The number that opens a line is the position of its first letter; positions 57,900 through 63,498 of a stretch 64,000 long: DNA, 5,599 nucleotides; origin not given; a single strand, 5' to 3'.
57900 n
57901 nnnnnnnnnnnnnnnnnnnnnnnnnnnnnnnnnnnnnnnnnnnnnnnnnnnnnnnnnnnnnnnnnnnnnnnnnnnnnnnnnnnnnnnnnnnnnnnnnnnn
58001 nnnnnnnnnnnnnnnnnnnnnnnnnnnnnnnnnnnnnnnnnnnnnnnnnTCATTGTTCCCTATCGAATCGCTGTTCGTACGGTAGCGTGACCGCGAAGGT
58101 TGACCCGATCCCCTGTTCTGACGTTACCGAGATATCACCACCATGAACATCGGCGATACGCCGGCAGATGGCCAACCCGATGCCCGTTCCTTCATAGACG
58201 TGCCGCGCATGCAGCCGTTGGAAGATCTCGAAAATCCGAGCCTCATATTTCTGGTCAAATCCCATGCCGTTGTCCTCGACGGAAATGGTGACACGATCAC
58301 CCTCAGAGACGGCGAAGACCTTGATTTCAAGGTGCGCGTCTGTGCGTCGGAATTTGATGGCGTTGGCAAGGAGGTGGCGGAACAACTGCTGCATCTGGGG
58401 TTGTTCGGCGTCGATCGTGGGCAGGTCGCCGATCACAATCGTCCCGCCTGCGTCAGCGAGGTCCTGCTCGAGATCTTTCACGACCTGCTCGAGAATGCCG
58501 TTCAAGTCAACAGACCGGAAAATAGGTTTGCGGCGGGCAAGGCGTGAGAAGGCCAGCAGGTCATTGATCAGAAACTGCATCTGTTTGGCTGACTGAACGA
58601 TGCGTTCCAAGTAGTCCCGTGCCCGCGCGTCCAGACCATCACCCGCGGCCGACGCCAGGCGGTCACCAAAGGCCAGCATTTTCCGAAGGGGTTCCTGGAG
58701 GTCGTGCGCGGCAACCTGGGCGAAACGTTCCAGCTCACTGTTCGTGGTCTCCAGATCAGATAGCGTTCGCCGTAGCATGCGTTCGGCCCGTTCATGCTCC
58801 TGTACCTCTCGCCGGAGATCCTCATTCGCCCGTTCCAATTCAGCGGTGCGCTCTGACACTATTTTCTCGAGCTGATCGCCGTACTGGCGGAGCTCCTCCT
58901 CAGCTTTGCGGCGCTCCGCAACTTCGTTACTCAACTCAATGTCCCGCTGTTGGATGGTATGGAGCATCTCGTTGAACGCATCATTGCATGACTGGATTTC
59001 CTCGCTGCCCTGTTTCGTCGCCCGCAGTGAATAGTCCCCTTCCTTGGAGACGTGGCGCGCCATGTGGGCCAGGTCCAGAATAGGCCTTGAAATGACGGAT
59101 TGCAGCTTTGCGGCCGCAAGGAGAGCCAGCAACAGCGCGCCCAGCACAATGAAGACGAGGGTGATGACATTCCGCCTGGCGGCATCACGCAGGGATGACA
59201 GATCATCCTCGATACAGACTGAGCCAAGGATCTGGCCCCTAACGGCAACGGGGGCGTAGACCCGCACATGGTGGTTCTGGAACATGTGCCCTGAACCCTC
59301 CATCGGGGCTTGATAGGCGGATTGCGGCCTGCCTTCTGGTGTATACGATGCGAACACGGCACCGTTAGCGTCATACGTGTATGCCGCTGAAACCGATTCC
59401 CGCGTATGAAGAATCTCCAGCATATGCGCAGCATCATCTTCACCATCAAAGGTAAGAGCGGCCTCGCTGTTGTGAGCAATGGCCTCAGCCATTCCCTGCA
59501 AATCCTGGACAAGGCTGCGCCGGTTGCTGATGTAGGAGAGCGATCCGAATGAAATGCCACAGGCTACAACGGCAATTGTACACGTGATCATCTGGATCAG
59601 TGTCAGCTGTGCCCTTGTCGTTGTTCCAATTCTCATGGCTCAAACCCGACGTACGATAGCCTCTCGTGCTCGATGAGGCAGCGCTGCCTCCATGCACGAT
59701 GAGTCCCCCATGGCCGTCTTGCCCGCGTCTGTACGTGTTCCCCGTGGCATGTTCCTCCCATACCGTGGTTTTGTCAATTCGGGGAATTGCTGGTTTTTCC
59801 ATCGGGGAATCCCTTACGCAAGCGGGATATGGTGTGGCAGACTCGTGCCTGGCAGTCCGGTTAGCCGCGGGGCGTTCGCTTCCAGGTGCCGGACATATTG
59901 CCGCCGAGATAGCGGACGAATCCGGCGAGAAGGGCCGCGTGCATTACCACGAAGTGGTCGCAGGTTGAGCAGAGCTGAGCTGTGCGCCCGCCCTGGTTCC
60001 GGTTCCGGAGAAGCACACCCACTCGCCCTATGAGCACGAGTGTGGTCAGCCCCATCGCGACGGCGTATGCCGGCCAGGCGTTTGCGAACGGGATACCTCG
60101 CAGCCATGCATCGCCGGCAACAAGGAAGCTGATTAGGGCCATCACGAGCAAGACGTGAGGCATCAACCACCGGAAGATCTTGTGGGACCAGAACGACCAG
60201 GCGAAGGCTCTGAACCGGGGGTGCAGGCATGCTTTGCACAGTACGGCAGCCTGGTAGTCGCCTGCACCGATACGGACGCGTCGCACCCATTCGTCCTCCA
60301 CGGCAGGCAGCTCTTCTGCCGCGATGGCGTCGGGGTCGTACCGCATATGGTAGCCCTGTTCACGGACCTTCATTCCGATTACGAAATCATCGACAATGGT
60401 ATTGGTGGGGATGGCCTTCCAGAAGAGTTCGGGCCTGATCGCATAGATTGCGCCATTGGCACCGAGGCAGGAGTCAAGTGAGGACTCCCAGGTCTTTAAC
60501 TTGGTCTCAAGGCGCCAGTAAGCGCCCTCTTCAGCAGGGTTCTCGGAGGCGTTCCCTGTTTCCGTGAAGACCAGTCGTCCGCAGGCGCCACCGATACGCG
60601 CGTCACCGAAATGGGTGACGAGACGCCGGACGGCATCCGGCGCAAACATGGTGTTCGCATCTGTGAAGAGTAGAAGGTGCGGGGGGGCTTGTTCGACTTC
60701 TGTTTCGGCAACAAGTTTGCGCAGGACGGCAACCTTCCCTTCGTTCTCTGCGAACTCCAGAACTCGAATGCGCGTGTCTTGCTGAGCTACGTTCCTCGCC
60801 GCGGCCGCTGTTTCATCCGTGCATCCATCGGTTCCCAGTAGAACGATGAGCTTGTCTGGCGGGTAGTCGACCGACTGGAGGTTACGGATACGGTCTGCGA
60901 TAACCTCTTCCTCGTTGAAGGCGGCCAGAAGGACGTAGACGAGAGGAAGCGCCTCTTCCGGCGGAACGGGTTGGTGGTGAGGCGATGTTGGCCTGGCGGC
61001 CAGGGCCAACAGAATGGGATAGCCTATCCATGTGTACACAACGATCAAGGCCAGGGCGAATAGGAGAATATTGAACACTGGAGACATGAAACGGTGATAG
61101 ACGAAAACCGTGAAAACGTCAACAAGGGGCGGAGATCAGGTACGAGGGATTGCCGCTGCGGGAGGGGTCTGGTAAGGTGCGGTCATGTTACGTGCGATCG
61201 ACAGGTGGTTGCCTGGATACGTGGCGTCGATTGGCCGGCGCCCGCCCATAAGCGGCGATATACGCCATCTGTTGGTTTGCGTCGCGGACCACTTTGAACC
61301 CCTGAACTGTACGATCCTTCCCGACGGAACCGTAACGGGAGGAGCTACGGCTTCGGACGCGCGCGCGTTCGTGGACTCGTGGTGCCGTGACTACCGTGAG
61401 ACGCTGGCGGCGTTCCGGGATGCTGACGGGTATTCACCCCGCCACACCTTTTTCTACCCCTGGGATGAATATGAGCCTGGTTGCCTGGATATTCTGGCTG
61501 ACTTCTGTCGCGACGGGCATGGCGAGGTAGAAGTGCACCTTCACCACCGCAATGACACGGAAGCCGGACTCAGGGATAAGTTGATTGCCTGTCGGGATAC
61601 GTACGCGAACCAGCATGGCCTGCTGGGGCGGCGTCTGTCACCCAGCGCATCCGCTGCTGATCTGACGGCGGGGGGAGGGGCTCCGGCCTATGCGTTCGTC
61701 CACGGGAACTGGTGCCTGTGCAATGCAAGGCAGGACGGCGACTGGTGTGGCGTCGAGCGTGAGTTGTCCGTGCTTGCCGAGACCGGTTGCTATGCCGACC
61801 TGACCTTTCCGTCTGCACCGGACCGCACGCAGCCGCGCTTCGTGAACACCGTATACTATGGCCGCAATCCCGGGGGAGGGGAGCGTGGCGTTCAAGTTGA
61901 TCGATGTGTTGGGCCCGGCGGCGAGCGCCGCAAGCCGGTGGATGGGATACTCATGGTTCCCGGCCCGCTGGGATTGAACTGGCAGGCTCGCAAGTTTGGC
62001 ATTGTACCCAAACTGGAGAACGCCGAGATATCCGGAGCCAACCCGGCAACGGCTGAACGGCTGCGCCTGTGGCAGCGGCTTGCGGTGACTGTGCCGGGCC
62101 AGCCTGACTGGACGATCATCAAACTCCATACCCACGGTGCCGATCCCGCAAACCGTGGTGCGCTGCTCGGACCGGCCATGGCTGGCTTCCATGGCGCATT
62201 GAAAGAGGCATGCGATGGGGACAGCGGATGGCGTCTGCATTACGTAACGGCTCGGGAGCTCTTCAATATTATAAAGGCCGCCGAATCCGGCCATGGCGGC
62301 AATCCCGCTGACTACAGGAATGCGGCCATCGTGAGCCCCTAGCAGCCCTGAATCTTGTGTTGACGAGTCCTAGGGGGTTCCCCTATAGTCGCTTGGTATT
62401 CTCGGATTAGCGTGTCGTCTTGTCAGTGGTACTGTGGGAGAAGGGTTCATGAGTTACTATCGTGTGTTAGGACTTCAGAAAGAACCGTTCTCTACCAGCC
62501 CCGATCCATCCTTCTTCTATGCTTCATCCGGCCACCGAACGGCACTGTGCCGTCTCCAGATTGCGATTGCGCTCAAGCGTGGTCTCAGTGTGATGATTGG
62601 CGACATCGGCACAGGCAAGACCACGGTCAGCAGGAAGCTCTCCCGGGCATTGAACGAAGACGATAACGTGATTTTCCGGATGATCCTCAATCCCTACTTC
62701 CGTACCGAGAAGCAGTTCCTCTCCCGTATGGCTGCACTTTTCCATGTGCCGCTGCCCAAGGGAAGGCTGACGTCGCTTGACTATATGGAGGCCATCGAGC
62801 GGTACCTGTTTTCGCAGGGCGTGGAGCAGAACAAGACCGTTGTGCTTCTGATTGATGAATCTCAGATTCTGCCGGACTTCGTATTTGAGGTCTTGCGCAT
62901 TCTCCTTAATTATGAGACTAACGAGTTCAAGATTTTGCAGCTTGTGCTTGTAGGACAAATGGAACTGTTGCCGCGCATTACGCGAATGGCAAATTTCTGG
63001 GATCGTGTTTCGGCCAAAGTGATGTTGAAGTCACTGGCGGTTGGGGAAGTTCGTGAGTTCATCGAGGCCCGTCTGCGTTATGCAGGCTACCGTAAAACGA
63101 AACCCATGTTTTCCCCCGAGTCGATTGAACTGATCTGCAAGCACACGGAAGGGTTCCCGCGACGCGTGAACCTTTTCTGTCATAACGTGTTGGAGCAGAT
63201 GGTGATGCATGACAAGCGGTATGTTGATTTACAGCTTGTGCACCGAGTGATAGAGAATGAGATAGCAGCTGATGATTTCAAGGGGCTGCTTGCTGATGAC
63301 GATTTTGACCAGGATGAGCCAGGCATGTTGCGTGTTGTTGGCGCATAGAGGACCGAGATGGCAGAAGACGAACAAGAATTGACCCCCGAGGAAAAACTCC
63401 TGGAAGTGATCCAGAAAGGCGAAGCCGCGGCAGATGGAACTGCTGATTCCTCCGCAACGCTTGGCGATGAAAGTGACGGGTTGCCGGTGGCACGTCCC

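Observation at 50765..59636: Eight-gene same-strand phosphorelay made only of kinases and receiver-only proteins, with a duplicated [REC-HK-REC + REC-REC] module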

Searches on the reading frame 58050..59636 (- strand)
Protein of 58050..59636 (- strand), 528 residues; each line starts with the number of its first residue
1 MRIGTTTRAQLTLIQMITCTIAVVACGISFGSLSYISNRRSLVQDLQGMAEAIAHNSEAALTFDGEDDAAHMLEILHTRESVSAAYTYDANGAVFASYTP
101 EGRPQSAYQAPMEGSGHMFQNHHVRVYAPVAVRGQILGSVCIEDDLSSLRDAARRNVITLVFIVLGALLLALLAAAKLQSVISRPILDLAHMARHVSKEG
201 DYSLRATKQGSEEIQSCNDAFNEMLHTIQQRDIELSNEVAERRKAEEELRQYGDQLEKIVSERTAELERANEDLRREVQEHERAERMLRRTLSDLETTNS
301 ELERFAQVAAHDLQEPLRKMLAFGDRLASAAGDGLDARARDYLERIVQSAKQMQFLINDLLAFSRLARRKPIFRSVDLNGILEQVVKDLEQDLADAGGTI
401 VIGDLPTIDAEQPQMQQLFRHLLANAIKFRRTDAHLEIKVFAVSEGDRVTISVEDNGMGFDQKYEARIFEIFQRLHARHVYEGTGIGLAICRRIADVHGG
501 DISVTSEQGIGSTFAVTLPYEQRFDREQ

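Call 3: search_protein_families(library=pfam, proteins=[window:58050-59636:-], max_evalue=0.01)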
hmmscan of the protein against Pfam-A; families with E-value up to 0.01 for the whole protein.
window:58050-59636:- (528 aa): 6 families
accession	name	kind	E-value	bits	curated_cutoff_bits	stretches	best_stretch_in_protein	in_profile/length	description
PF02518.31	HATPase_c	-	1.9e-25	89.9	26.4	1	412-521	3-110/111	Histidine kinase-, DNA gyrase B-, and HSP90-like ATPase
PF17152.10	CHASE8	-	1.7e-15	57.5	27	1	39-142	2-101/102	Periplasmic sensor domain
PF00512.31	HisKA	-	1.1e-11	45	26.9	1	302-366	2-63/66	His Kinase A (phospho-acceptor) domain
PF00672.30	HAMP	-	7.3e-05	23.4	25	1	182-230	6-53/53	HAMP domain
PF13863.11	DUF4200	-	0.0023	18.7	29.7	1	213-305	7-99/119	Domain of unknown function (DUF4200)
PF02743.24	dCache_1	-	0.0078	16.2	45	0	50-121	33-116/240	Cache domain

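Call 15: list_cluster_members(proteins=[window:58050-59636:-, window:56449-58053:-, window:55685-56452:-, window:54103-55680:-, window:51964-53628:-, window:51563-51952:-, window:50765-51553:-, window:59861-61087:-, window:61185-62342:+, window:49280-50074:+])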
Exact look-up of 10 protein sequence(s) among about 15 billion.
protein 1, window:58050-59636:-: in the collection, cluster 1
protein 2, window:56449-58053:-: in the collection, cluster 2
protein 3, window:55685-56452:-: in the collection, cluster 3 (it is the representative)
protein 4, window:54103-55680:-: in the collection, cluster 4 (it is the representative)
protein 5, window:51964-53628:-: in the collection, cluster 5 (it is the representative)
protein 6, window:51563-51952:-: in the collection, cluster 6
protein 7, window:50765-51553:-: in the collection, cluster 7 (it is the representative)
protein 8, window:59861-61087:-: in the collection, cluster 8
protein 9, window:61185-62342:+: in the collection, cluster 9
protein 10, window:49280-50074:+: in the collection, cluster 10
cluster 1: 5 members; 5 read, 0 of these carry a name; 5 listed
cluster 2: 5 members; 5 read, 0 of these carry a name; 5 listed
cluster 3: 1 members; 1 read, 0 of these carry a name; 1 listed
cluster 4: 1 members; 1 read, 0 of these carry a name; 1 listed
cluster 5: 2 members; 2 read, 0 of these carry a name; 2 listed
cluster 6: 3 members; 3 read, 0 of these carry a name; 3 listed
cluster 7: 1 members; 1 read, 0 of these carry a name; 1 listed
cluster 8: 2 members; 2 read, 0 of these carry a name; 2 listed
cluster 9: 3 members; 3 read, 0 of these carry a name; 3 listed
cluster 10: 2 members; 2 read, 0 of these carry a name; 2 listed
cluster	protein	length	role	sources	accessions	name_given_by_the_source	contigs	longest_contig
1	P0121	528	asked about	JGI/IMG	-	-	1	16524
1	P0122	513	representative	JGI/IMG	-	-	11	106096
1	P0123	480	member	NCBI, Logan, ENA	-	-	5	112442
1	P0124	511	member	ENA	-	-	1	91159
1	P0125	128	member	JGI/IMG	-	-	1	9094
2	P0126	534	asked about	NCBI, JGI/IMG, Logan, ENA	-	-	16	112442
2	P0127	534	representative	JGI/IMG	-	-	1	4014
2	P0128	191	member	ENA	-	-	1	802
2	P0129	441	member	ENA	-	-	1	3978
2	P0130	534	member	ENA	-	-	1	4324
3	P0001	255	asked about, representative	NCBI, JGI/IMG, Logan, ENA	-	-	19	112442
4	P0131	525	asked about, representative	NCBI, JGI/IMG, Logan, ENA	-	-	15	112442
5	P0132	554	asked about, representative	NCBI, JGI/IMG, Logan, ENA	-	-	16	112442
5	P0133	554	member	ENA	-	-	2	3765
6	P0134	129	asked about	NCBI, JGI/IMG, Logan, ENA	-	-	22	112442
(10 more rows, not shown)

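Call 31: search_protein_families(library=ncbifam, proteins=[window:58050-59636:-], max_evalue=0.00001)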
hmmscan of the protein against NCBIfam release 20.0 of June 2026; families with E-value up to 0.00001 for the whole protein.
window:58050-59636:- (528 aa): 80 families (the best 25 are shown)
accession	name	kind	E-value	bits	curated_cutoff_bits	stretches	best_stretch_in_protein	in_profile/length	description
NF053592.1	HK_near_YfiR_like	equivalog_domain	4.9e-54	183.2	194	1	8-230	3-223/223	sensor histidine kinase, YfiR-like protein-associated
NF047465.1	hybrid_HK_LvrA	exception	3.9e-44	150.9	1200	1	283-519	581-817/819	hybrid histidine kinase/response regulator LvrA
TIGR02956.1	TMAO_torS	equivalog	9.2e-42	143.2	676.5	1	160-522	331-684/967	TMAO reductase system sensor histidine kinase/response regulator TorS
NF033092.0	HK_WalK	equivalog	3.4e-40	138.2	725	2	296-520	366-594/594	cell wall metabolism sensor histidine kinase WalK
NF046044.1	PnpS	equivalog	5.4e-37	127.7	400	1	212-519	75-390/390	two-component system histidine kinase PnpS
NF008468.0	PRK11360.1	equivalog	9.2e-37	126.7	646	1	305-523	399-611/616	two-component system sensor histidine kinase AtoS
NF006800.0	PRK09303.1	equivalog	8.9e-35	120.3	342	1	261-520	107-377/383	histidine kinase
TIGR02966.1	phoR_proteo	equivalog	1.6e-34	119.4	334.2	1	210-517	24-332/333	phosphate regulon sensor histidine kinase PhoR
NF045911.1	TCSHisKinNblS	equivalog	9.1e-32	110.2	1000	1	303-518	389-618/621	two-component system sensor histidine kinase NblS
NF008312.0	PRK11100.1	equivalog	3.3e-31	108.6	356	1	273-520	231-474/477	two-component system sensor histidine kinase CreC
NF008318.0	PRK11107.1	equivalog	4.5e-31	107.7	890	1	133-521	153-519/920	two-component sensor histidine kinase BarA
NF007004.0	PRK09467.1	equivalog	3.3e-29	102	415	2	310-521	240-437/440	two-component system sensor histidine kinase EnvZ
NF040691.1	MtrAB_MtrB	equivalog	4.3e-29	101.9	450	1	287-521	256-493/507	MtrAB system histidine kinase MtrB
NF011874.0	PRK15347.1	equivalog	4.9e-28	97.7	852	1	251-522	368-616/921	two component system sensor kinase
NF038297.2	hybrid_HK_HrmK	equivalog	5e-28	98.1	725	1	248-524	182-461/607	hybrid histidine kinase/response regulator HrmK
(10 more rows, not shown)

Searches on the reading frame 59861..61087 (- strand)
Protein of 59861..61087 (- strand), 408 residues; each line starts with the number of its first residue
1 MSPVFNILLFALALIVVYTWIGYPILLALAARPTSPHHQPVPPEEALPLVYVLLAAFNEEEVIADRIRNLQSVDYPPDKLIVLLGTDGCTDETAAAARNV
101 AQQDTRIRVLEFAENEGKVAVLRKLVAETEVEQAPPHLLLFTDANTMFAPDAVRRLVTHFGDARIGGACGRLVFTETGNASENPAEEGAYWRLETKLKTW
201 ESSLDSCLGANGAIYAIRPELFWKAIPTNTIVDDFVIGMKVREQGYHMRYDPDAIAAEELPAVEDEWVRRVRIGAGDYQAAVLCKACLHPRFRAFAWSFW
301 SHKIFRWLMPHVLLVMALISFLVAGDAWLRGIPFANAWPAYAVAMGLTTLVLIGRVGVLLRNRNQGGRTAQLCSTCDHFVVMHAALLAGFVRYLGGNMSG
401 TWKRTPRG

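Call 31: search_protein_families(library=ncbifam, proteins=[window:59861-61087:-], max_evalue=0.00001)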
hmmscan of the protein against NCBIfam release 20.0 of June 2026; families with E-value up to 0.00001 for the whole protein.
window:59861-61087:- (408 aa): 8 families
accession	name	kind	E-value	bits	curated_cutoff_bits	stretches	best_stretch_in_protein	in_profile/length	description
TIGR03937.1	PgaC_IcaA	equivalog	5.1e-21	75.1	422.3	1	8-164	4-154/407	poly-beta-1,6-N-acetyl-D-glucosamine synthase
TIGR03469.1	HpnB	hypoth_equivalog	3.2e-12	46.2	379.25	1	11-160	3-160/386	hopene-associated glycosyltransferase HpnB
TIGR04242.1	nodulat_NodC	equivalog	5.9e-12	45.2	550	1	25-175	26-171/395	chitooligosaccharide synthase NodC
NF041865.1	EpsU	equivalog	2.1e-10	40.2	700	1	8-154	3-141/394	exopolysaccharide biosynthesis GT2 family glycosyltransferase EpsU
TIGR03030.1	CelA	equivalog_domain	1.5e-07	29.9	699.1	1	10-114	92-197/714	UDP-forming cellulose synthase catalytic subunit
NF047683.1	TeichurnBiosyTuaG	equivalog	1.7e-06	27.9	400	1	47-157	5-108/252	teichuronic acid biosynthesis protein TuaG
NF041875.1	EPS_EpsD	equivalog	3.2e-06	26.8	370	0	52-157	3-101/325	exopolysaccharide biosynthesis glycosyltransferase EpsD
TIGR03965.1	mycofact_glyco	equivalog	9.3e-06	24.8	280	0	38-175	65-194/467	mycofactocin biosynthesis glycosyltransferase MftF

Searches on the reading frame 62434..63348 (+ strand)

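Call 31: search_protein_families(library=ncbifam, proteins=[window:62434-63348:+], max_evalue=0.00001)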
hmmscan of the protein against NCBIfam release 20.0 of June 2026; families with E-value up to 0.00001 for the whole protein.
window:62434-63348:+ (304 aa): 1 family
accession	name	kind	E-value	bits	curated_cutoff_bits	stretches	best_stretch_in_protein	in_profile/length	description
TIGR03015.1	pepcterm_ATPase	hypoth_equivalog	6.9e-50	169.9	324.5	1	8-274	2-264/269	XrtA/PEP-CTERM system-associated ATPase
